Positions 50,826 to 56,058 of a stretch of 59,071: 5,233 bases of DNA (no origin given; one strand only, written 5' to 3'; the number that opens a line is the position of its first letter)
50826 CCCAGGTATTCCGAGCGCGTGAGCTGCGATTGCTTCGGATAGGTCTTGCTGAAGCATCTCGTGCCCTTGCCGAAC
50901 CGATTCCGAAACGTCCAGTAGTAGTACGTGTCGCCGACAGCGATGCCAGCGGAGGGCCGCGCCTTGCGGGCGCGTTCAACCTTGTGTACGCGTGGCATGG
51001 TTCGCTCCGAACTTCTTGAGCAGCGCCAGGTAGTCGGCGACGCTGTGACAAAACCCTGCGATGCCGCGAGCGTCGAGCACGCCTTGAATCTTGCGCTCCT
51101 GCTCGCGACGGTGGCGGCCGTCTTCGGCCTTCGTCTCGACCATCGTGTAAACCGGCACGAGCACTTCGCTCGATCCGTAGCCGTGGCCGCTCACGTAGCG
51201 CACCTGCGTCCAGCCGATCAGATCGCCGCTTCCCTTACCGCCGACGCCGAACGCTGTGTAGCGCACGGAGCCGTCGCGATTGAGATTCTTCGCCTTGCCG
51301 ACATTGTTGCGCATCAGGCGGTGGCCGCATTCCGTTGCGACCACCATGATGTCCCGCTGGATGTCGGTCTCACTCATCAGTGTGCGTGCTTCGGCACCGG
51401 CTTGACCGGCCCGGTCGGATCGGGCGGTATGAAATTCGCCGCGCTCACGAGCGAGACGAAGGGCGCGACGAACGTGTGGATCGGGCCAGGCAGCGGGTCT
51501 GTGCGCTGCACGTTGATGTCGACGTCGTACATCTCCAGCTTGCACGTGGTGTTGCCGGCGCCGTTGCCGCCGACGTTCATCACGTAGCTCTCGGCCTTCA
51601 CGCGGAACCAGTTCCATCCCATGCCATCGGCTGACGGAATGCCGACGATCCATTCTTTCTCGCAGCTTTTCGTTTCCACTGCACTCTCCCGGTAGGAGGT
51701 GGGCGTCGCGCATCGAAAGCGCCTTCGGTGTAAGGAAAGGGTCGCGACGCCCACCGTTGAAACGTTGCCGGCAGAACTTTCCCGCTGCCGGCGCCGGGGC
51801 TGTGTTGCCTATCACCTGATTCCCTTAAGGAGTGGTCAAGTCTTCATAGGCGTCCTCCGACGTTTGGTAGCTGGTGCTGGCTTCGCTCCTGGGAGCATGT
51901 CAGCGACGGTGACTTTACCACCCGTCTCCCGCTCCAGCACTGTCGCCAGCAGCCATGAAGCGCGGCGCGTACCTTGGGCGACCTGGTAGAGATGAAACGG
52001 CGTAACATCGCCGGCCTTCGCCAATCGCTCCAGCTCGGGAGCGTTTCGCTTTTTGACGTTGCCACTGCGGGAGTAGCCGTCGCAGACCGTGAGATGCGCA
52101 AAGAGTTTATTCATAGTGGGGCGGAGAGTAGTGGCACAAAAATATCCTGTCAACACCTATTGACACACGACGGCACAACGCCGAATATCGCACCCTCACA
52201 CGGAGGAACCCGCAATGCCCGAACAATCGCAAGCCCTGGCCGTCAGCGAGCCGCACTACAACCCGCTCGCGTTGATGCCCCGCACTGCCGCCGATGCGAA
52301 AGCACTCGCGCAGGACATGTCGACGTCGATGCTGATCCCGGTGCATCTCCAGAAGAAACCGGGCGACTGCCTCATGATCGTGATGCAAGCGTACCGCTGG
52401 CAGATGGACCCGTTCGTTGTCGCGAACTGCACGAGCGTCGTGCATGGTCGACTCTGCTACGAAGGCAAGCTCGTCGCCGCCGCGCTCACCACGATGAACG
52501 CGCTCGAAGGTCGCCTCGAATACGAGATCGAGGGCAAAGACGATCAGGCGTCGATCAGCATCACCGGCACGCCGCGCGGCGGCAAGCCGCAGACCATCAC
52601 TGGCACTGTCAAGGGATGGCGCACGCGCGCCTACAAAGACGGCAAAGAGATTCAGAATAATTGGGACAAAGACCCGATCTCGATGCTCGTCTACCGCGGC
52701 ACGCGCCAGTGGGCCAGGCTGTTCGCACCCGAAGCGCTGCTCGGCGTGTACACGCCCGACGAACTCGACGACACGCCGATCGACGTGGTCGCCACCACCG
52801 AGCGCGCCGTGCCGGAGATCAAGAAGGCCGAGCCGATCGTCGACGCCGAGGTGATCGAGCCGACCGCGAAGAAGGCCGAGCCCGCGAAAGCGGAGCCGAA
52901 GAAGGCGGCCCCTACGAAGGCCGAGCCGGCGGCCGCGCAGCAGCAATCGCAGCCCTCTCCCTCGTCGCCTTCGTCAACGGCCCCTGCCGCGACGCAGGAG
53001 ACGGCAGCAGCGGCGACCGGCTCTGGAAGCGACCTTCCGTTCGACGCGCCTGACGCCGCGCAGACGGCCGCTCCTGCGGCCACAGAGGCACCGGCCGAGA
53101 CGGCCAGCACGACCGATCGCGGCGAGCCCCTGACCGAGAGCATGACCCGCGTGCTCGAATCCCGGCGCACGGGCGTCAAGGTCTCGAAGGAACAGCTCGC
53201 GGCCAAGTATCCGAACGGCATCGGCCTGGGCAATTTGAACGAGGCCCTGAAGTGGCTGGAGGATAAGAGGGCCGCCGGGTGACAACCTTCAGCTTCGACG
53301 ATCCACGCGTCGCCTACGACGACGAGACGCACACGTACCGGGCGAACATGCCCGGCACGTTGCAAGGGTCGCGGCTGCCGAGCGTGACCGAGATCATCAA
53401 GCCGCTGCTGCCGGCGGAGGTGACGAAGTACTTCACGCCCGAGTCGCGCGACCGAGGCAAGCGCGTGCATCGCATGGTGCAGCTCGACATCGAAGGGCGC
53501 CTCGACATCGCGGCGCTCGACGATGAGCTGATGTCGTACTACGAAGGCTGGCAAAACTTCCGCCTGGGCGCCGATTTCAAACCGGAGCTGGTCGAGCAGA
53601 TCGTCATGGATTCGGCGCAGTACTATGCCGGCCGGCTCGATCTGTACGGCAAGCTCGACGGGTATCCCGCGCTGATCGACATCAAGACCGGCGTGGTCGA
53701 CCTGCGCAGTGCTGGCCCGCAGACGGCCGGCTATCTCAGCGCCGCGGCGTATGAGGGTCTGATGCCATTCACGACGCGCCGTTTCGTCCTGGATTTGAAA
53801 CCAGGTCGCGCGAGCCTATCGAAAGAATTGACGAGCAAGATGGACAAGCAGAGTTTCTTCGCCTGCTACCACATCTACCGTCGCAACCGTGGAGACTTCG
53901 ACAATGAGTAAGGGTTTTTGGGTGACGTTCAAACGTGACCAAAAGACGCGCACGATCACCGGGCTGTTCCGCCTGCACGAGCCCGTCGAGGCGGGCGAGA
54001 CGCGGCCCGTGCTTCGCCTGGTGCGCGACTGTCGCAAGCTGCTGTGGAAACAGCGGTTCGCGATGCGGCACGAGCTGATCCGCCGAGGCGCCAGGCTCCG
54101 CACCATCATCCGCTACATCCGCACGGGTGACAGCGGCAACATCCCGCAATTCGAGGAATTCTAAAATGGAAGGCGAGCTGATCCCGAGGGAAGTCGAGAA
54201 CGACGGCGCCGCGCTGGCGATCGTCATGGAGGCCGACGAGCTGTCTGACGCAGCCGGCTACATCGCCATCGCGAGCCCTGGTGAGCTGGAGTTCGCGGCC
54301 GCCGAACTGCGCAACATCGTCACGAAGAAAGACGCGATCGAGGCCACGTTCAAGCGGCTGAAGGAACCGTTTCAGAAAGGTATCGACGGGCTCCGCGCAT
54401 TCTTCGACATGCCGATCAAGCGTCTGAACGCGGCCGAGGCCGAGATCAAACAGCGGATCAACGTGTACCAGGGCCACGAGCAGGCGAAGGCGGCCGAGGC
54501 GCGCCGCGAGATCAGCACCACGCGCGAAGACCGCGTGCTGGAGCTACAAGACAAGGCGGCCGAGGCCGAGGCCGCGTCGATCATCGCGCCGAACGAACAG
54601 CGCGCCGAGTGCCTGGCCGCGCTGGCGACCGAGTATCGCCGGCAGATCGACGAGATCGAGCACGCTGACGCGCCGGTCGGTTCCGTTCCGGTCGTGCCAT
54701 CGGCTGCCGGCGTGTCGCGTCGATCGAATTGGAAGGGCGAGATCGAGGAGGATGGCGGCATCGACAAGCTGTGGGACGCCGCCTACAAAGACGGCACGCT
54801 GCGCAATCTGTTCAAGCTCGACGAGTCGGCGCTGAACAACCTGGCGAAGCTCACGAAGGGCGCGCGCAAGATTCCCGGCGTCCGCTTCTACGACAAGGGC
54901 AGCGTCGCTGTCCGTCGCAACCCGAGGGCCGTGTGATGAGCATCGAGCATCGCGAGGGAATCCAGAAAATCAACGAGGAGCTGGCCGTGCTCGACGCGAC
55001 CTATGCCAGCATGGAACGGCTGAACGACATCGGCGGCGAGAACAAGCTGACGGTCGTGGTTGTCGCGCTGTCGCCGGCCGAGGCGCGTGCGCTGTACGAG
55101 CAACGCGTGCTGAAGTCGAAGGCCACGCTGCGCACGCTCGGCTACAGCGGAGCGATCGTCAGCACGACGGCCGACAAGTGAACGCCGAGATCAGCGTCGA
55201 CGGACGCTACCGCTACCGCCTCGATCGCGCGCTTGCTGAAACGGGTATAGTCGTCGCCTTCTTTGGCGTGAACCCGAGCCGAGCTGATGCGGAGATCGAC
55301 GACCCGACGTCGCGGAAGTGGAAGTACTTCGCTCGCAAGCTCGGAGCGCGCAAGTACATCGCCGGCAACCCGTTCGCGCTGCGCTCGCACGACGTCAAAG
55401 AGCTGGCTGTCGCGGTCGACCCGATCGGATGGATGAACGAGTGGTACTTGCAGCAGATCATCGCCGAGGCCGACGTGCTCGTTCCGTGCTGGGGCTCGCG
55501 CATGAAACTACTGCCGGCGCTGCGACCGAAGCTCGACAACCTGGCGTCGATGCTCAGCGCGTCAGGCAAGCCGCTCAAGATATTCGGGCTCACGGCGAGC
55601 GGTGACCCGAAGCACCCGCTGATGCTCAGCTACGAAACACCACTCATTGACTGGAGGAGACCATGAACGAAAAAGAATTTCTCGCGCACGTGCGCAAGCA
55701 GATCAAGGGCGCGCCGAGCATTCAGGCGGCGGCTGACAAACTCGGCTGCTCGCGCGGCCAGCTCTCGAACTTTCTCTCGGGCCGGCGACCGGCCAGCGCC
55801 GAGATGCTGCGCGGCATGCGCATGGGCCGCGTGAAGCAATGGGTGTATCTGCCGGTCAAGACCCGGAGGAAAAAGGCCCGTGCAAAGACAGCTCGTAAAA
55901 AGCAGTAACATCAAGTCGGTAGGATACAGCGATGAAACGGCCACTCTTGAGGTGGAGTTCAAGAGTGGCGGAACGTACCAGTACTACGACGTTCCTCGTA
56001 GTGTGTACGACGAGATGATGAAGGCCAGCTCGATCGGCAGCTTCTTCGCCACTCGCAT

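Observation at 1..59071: Genome-wide excess (roughly 20-fold or more) of the 7-mer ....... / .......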

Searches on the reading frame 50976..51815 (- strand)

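Call 34: search_protein_families(library=pfam, max_evalue=0.01, proteins=[window:50976-51815:-])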
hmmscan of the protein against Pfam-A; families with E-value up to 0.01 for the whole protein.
window:50976-51815:- (279 aa): 1 family
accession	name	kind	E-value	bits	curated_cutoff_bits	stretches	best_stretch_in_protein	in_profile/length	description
PF08774.17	VRR_NUC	-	5.6e-05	23.6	23.8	1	188-259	56-115/116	VRR-NUC domain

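Call 73: search_protein_families(library=ncbifam, max_evalue=0.01, proteins=[window:50976-51815:-])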
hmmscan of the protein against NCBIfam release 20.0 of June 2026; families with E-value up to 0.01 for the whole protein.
window:50976-51815:- (279 aa): 0 families

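Call 75: search_protein_families(library=padloc, max_evalue=0.001, proteins=[window:50976-51815:-])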
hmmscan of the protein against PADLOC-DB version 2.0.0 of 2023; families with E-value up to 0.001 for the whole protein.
window:50976-51815:- (279 aa): 0 families

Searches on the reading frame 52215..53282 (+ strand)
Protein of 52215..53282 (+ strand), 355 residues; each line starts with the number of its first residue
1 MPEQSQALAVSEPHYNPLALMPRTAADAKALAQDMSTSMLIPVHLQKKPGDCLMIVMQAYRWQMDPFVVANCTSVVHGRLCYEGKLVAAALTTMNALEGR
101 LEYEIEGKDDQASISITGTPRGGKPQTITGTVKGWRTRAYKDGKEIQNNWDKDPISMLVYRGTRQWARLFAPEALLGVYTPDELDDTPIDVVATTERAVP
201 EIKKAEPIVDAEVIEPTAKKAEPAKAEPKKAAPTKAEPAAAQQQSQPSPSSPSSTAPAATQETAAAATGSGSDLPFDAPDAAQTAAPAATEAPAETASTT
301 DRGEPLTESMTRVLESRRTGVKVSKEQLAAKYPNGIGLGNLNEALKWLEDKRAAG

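Call 34: search_protein_families(library=pfam, max_evalue=0.01, proteins=[window:52215-53282:+])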
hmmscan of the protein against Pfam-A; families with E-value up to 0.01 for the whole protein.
window:52215-53282:+ (355 aa): 1 family
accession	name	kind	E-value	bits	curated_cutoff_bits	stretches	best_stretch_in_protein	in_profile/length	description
PF03837.19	RecT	-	2.3e-12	47.3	24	1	124-186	126-189/198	RecT family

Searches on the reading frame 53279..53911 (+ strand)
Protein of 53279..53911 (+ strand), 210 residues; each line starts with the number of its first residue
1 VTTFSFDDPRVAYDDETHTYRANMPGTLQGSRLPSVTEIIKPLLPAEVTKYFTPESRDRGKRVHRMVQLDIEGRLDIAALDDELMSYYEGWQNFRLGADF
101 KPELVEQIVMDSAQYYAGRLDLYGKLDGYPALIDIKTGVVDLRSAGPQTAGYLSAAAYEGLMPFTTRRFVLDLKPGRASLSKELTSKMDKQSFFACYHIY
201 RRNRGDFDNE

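Call 34: search_protein_families(library=pfam, max_evalue=0.01, proteins=[window:53279-53911:+])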
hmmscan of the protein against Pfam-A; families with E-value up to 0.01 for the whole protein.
window:53279-53911:+ (210 aa): 1 family
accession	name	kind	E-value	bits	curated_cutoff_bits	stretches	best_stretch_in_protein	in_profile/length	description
PF12705.13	PDDEXK_1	-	0.0042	17.5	22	0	94-160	104-173/247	PD-(D/E)XK nuclease superfamily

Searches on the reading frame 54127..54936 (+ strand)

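Call 34: search_protein_families(library=pfam, max_evalue=0.01, proteins=[window:54127-54936:+])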
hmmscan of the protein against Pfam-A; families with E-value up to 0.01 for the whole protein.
window:54127-54936:+ (269 aa): 0 families

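Call 41: search_protein_families(library=phrogs, max_evalue=0.001, proteins=[window:54127-54936:+])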
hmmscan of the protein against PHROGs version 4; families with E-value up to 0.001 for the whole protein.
window:54127-54936:+ (269 aa): 1 family
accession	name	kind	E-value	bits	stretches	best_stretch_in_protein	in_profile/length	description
phrog_10477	-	DNA, RNA and nucleotide metabolism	7.6e-11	43.4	1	47-256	38-238/243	exonuclease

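Call 73: search_protein_families(library=ncbifam, max_evalue=0.01, proteins=[window:54127-54936:+])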
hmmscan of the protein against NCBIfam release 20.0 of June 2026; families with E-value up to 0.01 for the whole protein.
window:54127-54936:+ (269 aa): 0 families

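Call 75: search_protein_families(library=padloc, max_evalue=0.001, proteins=[window:54127-54936:+])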
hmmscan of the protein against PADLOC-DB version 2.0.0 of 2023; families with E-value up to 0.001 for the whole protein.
window:54127-54936:+ (269 aa): 0 families

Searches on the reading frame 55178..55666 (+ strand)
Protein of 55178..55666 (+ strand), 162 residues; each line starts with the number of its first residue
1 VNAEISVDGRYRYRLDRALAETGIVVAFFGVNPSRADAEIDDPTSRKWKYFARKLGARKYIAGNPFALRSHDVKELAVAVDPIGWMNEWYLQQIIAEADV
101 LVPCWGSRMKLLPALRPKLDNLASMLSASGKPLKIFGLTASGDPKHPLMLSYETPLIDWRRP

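Call 34: search_protein_families(library=pfam, max_evalue=0.01, proteins=[window:55178-55666:+])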
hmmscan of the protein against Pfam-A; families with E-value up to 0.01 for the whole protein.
window:55178-55666:+ (162 aa): 1 family
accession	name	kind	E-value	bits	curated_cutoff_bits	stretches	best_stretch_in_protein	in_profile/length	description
PF07799.17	DUF1643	-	2.2e-26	93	22.5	1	12-148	1-134/134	Protein of unknown function (DUF1643)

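Call 73: search_protein_families(library=ncbifam, max_evalue=0.01, proteins=[window:55178-55666:+])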
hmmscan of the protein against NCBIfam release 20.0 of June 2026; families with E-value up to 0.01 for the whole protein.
window:55178-55666:+ (162 aa): 0 families

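Call 75: search_protein_families(library=padloc, max_evalue=0.001, proteins=[window:55178-55666:+])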
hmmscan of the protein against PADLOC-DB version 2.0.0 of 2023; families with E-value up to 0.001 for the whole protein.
window:55178-55666:+ (162 aa): 0 families

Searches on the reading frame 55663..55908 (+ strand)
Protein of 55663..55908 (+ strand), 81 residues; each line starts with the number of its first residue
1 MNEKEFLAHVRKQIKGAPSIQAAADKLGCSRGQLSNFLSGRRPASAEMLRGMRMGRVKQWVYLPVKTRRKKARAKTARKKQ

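Call 34: search_protein_families(library=pfam, max_evalue=0.01, proteins=[window:55663-55908:+])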
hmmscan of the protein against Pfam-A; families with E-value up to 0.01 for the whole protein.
window:55663-55908:+ (81 aa): 4 families
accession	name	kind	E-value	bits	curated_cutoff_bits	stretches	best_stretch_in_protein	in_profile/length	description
PF13560.12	HTH_31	-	9.8e-05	23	27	1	19-50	16-48/64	Helix-turn-helix domain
PF01381.28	HTH_3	-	0.00027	21.3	23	1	19-50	11-42/55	Helix-turn-helix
PF15943.11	YdaS_toxin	-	0.0056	16.9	30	0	14-49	5-40/65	Bacterial toxin YdaS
PF22083.2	I-HmuI_NUMOD-like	-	0.009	16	27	0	18-42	13-37/46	DNA endonuclease I-HmuI-like, NUMOD-like domain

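Call 99: search_dna_similar(query=window:55663-55905:+, collection=phages, mode=protein, max_rows=15, max_evalue=0.001)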
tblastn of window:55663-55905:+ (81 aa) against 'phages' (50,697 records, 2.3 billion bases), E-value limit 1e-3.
No match.

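Call 100: find_related_loci(query=window:55663-55905:+, collection=viral_contigs, flank=10000)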
Query window:55663-55905:+ (81 aa) in viral_contigs; peptide patterns used: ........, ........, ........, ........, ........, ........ (x = any residue, [..] = any of these).
24 stretches matched a pattern, but none encodes a relative of the query by tblastn (E <= 1e-3).
